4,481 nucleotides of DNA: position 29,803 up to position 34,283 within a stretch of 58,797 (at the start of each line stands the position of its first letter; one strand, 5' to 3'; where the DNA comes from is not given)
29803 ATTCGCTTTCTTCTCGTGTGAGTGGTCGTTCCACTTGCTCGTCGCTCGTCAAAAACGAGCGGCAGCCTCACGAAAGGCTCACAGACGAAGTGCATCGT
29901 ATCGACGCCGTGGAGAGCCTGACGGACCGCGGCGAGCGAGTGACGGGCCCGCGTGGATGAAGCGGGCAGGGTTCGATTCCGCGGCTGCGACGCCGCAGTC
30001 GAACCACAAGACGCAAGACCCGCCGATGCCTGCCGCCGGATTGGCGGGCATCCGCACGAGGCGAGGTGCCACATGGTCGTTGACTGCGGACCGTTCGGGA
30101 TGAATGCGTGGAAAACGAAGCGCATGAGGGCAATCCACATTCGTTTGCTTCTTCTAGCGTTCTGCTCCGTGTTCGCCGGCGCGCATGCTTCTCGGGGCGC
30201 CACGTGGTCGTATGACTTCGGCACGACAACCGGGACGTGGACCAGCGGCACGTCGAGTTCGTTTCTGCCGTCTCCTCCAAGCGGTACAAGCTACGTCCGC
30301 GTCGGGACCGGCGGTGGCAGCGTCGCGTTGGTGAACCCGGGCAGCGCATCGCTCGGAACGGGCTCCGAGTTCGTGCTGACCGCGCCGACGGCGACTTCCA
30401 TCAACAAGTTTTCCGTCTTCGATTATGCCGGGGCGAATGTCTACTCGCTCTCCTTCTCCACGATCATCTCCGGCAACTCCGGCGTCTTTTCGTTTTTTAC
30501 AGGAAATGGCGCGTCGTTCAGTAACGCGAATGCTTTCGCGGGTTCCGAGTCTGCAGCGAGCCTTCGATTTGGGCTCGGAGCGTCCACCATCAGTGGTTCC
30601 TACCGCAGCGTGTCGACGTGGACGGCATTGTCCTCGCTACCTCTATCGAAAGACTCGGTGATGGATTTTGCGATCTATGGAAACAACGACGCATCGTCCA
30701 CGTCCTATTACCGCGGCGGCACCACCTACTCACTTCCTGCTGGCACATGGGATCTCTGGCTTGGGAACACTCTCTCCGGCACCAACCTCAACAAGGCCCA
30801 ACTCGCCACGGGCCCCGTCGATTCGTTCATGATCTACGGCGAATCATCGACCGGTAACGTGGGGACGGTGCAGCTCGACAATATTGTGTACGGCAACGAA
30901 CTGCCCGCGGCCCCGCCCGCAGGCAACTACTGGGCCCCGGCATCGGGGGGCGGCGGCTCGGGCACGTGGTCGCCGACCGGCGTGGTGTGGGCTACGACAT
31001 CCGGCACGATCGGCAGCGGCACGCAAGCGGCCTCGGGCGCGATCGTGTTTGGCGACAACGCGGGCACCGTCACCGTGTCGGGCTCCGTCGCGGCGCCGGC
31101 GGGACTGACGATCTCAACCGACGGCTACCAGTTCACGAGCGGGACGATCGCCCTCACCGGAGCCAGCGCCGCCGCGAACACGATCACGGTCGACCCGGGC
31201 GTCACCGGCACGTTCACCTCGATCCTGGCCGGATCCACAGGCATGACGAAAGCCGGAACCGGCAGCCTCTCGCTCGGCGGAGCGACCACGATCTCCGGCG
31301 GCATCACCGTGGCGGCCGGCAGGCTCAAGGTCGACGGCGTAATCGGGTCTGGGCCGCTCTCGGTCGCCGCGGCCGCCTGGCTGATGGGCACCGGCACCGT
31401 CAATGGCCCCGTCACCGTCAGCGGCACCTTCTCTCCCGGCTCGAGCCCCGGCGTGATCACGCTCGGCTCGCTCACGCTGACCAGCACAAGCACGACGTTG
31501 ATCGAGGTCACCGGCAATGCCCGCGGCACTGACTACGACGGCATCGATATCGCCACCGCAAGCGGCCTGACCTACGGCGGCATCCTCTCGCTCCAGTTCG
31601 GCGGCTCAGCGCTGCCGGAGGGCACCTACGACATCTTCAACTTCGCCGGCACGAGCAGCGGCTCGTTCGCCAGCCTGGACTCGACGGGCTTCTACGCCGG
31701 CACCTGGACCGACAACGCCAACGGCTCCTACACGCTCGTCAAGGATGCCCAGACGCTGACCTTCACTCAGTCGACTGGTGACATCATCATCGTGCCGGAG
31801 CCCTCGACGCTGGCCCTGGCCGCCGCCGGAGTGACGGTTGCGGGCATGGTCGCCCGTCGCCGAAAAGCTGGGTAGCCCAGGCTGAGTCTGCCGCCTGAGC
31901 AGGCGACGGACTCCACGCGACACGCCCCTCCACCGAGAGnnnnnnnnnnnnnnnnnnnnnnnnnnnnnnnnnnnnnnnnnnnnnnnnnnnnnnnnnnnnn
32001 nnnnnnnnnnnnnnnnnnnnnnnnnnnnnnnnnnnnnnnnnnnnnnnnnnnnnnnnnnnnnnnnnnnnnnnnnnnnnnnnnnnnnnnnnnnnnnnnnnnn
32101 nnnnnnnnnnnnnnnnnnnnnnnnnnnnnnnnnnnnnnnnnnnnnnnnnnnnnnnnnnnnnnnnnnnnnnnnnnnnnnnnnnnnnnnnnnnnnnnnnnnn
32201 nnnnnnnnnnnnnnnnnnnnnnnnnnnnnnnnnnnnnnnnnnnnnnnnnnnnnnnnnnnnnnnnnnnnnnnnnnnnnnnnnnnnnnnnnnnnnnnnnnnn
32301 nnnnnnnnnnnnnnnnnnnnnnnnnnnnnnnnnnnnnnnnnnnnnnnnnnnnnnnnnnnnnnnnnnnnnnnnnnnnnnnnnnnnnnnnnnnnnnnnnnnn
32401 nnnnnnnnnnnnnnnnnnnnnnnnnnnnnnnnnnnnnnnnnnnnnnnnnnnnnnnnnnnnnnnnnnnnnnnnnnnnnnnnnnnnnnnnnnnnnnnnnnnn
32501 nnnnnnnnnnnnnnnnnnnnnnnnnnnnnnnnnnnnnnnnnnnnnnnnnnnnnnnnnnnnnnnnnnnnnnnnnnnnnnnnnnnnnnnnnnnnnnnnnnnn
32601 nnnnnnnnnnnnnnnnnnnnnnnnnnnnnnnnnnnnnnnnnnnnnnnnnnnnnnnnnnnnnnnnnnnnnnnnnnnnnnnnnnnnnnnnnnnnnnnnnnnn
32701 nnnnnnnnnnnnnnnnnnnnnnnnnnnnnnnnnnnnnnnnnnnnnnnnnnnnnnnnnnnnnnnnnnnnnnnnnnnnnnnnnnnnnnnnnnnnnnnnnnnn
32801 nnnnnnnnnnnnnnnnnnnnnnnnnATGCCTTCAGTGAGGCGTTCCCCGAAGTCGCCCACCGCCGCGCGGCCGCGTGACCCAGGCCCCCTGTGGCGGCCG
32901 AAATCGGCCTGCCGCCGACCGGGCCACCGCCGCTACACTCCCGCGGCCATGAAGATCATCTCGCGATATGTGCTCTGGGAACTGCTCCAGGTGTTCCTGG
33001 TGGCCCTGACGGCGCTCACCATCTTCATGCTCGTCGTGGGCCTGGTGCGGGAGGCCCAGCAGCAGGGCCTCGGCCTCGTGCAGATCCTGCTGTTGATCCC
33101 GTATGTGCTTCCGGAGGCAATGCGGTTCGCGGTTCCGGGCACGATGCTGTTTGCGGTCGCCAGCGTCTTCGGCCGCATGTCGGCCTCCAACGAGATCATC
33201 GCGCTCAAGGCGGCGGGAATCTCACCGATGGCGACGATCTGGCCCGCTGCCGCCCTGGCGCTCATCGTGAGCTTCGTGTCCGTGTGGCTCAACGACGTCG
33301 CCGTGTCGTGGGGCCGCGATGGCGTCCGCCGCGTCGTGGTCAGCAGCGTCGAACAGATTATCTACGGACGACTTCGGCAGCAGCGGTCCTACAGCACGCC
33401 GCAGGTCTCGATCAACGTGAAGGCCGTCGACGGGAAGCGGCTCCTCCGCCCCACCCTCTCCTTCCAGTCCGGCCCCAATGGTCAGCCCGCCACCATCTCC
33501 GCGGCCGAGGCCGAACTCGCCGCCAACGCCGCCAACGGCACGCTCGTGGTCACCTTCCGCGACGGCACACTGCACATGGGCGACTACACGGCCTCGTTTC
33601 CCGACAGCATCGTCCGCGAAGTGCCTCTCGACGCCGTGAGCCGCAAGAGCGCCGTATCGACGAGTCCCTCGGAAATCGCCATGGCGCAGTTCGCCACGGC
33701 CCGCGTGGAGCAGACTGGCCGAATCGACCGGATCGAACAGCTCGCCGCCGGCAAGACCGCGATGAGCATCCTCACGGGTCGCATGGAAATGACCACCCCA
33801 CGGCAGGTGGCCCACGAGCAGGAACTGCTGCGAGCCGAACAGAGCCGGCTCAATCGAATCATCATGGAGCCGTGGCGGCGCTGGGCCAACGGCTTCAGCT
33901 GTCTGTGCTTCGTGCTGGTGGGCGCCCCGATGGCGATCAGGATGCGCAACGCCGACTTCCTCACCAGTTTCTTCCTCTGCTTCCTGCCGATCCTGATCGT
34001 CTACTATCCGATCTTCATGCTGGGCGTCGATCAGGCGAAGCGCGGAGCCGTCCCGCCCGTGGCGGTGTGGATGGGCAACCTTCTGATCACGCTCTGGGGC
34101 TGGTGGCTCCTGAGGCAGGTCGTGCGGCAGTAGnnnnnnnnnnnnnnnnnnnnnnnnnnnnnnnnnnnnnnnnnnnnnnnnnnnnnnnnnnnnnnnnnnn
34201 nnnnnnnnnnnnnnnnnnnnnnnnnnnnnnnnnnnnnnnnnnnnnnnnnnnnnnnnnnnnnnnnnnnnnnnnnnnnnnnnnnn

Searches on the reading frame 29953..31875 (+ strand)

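Call 78: search_protein_families(library=pfam, proteins=[window:29953-31875:+], max_evalue=0.00001)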
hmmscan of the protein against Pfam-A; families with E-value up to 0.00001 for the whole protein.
window:29953-31875:+ (640 aa): 1 family
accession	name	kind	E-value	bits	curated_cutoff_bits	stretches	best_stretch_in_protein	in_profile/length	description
PF07589.16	PEP-CTERM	-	8.9e-06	26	20.7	1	614-637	2-24/24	PEP-CTERM motif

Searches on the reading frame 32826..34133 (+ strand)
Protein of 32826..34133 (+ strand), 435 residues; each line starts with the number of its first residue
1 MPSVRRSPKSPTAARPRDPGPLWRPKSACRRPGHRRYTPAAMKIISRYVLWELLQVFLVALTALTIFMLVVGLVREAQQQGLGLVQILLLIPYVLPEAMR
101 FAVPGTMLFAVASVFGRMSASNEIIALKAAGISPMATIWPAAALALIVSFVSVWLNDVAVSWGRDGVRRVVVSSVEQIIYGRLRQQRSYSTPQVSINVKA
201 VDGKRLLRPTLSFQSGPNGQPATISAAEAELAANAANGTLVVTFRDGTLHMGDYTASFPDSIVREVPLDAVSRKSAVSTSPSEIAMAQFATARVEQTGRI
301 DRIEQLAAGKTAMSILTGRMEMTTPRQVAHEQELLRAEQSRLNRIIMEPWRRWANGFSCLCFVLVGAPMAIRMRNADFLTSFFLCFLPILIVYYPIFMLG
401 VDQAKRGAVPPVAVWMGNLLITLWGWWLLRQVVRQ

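Call 78: search_protein_families(library=pfam, proteins=[window:32826-34133:+], max_evalue=0.00001)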
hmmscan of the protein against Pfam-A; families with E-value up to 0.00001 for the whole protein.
window:32826-34133:+ (435 aa): 1 family
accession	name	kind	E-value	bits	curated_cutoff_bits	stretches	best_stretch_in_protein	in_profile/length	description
PF03739.19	LptF_LptG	-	9.5e-50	170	27.9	1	47-430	1-352/353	Lipopolysaccharide export system permease LptF/LptG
